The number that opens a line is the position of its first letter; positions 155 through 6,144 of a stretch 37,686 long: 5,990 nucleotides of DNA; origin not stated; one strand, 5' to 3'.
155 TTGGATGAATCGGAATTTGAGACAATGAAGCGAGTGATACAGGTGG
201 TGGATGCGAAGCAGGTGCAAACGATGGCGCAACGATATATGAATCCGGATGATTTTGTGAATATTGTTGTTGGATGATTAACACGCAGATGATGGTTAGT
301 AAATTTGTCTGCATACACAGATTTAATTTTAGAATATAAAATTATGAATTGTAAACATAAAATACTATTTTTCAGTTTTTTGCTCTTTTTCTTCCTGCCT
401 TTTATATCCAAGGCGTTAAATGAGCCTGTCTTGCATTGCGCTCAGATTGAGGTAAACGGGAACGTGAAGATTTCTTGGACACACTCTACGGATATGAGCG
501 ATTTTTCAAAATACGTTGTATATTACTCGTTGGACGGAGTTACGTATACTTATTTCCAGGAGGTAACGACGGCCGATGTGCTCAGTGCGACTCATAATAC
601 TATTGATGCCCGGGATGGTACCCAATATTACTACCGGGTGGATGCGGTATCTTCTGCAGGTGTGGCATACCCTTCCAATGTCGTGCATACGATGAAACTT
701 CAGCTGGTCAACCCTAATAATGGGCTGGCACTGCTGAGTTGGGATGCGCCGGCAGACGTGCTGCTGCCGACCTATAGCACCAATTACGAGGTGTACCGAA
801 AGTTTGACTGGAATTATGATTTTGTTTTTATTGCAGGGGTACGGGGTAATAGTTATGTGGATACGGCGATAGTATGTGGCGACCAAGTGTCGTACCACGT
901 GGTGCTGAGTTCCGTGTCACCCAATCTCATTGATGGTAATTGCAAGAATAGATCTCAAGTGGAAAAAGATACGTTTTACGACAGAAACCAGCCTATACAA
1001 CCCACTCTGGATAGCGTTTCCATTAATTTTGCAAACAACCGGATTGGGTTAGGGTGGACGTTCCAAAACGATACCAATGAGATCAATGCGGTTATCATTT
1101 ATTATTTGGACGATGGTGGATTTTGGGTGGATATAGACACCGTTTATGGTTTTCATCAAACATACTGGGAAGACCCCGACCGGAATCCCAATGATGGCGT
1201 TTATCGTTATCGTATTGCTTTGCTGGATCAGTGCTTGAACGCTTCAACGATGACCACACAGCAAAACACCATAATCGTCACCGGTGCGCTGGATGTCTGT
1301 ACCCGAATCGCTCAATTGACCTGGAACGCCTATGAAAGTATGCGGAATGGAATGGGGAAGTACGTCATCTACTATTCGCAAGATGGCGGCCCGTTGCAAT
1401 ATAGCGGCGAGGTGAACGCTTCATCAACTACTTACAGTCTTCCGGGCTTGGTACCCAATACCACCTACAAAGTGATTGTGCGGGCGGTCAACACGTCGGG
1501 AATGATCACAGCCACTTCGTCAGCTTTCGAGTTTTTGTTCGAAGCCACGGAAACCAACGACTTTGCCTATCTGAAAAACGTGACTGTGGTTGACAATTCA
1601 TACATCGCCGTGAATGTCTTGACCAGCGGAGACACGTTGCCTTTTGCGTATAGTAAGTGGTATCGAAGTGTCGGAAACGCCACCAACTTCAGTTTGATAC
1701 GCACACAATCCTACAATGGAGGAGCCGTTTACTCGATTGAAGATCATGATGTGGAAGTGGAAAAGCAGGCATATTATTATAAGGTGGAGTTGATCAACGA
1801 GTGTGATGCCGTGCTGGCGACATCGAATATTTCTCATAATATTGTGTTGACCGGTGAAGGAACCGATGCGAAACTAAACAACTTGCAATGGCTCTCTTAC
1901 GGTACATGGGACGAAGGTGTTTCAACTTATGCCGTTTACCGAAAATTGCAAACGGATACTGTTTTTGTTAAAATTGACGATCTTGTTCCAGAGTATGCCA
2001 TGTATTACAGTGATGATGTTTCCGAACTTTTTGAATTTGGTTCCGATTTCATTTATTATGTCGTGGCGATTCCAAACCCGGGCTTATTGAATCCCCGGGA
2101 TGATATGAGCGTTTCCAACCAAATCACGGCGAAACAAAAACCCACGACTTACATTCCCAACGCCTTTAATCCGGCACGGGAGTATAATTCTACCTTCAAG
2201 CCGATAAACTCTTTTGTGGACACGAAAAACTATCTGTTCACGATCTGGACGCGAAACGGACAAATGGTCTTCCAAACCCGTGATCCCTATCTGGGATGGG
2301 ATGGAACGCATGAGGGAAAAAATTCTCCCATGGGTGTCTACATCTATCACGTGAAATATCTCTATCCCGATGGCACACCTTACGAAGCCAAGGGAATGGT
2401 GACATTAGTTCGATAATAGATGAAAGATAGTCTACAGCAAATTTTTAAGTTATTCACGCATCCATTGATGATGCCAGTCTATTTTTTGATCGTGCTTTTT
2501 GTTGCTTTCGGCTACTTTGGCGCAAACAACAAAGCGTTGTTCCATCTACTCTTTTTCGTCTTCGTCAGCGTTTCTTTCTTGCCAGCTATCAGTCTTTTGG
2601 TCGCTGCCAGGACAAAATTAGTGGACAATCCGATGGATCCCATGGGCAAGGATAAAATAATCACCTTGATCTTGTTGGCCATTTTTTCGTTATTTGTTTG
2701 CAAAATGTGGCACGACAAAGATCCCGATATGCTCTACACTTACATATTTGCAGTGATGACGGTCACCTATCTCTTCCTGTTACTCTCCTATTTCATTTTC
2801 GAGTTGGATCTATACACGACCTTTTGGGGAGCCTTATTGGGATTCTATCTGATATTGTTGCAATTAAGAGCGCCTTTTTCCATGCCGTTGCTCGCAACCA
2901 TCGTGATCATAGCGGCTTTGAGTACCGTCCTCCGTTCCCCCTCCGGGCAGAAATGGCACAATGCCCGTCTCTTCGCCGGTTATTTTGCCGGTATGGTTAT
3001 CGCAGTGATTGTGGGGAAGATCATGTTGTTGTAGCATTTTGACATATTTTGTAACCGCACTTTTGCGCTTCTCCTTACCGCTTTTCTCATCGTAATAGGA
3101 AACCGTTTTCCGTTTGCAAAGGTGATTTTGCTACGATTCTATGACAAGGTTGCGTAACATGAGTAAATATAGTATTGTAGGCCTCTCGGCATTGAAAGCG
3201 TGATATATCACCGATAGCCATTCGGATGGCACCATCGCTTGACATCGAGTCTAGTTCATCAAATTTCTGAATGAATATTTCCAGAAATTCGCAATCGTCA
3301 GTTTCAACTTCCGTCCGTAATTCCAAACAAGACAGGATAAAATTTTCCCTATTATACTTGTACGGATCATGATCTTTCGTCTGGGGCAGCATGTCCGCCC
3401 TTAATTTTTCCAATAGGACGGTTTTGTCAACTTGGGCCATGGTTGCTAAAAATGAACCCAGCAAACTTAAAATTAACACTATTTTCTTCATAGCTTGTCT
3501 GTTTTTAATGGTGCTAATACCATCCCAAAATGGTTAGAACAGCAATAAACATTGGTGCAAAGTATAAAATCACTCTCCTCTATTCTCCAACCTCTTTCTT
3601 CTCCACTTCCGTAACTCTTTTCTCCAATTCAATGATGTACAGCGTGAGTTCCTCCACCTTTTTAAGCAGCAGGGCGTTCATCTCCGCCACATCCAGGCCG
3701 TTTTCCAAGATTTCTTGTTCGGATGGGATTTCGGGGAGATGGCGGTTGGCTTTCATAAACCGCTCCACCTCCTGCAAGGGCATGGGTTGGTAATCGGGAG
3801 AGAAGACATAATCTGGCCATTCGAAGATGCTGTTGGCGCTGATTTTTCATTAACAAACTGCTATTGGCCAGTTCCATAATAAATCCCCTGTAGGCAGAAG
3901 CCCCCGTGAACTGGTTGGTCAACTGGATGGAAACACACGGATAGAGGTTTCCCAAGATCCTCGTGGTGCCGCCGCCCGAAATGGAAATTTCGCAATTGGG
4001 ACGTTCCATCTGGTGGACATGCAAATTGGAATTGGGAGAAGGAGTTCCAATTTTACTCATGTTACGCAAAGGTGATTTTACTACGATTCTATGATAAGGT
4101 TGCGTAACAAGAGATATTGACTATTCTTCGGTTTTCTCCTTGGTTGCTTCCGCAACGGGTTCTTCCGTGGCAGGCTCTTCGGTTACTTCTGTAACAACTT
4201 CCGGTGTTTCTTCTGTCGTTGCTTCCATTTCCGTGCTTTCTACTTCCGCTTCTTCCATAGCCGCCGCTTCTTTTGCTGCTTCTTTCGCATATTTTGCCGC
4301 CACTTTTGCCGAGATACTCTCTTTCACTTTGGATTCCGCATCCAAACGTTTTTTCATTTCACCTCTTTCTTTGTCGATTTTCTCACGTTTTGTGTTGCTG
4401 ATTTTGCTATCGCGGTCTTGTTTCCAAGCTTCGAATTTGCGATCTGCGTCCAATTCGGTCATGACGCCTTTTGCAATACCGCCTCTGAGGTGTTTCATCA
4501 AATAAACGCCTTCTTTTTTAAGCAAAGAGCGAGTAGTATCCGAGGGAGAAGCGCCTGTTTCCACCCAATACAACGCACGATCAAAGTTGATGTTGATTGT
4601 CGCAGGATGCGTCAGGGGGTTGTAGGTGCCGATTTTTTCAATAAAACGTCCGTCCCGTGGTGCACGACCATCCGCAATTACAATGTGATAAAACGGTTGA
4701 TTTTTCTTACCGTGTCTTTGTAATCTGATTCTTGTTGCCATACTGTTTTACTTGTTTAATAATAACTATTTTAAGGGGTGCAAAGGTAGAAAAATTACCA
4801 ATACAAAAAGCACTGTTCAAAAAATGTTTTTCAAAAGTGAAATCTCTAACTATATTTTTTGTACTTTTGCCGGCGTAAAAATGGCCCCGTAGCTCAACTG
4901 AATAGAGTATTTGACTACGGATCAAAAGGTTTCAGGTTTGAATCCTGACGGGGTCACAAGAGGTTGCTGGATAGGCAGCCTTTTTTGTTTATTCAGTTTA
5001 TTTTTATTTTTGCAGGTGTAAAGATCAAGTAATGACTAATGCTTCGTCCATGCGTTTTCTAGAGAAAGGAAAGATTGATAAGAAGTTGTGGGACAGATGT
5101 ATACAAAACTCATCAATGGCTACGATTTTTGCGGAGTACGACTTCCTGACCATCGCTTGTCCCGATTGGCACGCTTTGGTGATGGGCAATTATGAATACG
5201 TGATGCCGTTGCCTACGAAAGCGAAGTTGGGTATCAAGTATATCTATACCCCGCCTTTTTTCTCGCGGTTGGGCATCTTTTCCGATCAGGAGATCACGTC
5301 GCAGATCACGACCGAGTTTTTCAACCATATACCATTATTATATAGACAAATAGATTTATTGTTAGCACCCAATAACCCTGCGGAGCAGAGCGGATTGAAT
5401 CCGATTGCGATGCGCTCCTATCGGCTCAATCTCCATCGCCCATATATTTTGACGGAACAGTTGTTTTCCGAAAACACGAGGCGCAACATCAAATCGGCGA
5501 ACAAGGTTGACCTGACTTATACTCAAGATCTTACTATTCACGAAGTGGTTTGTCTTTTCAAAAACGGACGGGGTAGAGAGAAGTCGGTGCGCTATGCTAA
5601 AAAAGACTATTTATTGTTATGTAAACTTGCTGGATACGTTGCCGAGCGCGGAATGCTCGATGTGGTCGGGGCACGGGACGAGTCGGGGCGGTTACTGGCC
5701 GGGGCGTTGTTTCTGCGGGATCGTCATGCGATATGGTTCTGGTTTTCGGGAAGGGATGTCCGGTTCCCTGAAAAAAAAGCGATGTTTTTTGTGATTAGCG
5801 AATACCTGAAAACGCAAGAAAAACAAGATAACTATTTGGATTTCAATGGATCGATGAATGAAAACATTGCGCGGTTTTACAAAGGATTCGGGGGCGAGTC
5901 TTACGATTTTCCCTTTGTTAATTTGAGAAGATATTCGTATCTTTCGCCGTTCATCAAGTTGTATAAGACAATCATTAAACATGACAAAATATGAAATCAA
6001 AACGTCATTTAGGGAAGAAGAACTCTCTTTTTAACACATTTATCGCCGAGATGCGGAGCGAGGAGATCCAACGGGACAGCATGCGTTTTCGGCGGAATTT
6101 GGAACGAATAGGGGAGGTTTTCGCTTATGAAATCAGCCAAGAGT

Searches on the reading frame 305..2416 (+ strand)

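Call 46: search_protein_families(library=pfam, proteins=[window:305-2416:+], max_evalue=0.001)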
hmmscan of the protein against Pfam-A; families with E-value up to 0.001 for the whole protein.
window:305-2416:+ (703 aa): 3 families
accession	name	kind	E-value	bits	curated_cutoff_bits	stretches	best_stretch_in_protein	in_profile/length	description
PF00041.27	fn3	-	4.2e-13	49.8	25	2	336-399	16-73/84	Fibronectin type III domain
PF13585.12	CHU_C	-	6.3e-07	29.9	27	1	617-700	3-85/86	CHU_C Type IX secretion signal domain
PF25059.1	FN3_DSCAM-DSCAML_C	-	7.4e-06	26.7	39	0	338-405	8-75/89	DSCAM/DSCAML C-terminal Fn3-like domain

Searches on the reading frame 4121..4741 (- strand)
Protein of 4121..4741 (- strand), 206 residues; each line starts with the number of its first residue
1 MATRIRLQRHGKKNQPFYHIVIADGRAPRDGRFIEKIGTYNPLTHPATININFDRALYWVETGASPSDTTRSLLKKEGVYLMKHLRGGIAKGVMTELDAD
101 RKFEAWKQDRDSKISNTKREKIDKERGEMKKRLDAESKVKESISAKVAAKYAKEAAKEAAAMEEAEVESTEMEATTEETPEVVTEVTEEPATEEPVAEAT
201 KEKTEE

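Call 46: search_protein_families(library=pfam, proteins=[window:4121-4741:-], max_evalue=0.001)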
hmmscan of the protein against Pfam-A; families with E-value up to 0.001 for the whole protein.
window:4121-4741:- (206 aa): 1 family
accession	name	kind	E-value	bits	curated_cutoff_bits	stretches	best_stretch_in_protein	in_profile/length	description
PF00886.24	Ribosomal_S16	-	1.2e-26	92.8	27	1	9-67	1-62/62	Ribosomal protein S16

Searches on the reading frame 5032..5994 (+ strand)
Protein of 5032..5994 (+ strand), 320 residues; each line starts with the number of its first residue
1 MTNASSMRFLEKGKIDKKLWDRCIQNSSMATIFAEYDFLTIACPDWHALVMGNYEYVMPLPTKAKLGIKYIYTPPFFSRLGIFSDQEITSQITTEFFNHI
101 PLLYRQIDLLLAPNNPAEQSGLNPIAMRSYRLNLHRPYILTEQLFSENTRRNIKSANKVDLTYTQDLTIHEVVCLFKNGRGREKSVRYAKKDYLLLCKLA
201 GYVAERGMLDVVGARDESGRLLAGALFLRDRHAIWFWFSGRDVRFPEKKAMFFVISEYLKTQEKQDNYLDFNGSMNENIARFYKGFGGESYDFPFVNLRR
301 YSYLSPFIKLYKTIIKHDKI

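Call 46: search_protein_families(library=pfam, proteins=[window:5032-5994:+], max_evalue=0.001)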
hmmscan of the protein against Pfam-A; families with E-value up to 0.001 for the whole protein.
window:5032-5994:+ (320 aa): 1 family
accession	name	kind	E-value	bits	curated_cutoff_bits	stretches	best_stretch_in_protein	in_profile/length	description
PF13480.13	Acetyltransf_6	-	0.00033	21.3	22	1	148-252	6-114/143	Acetyltransferase (GNAT) domain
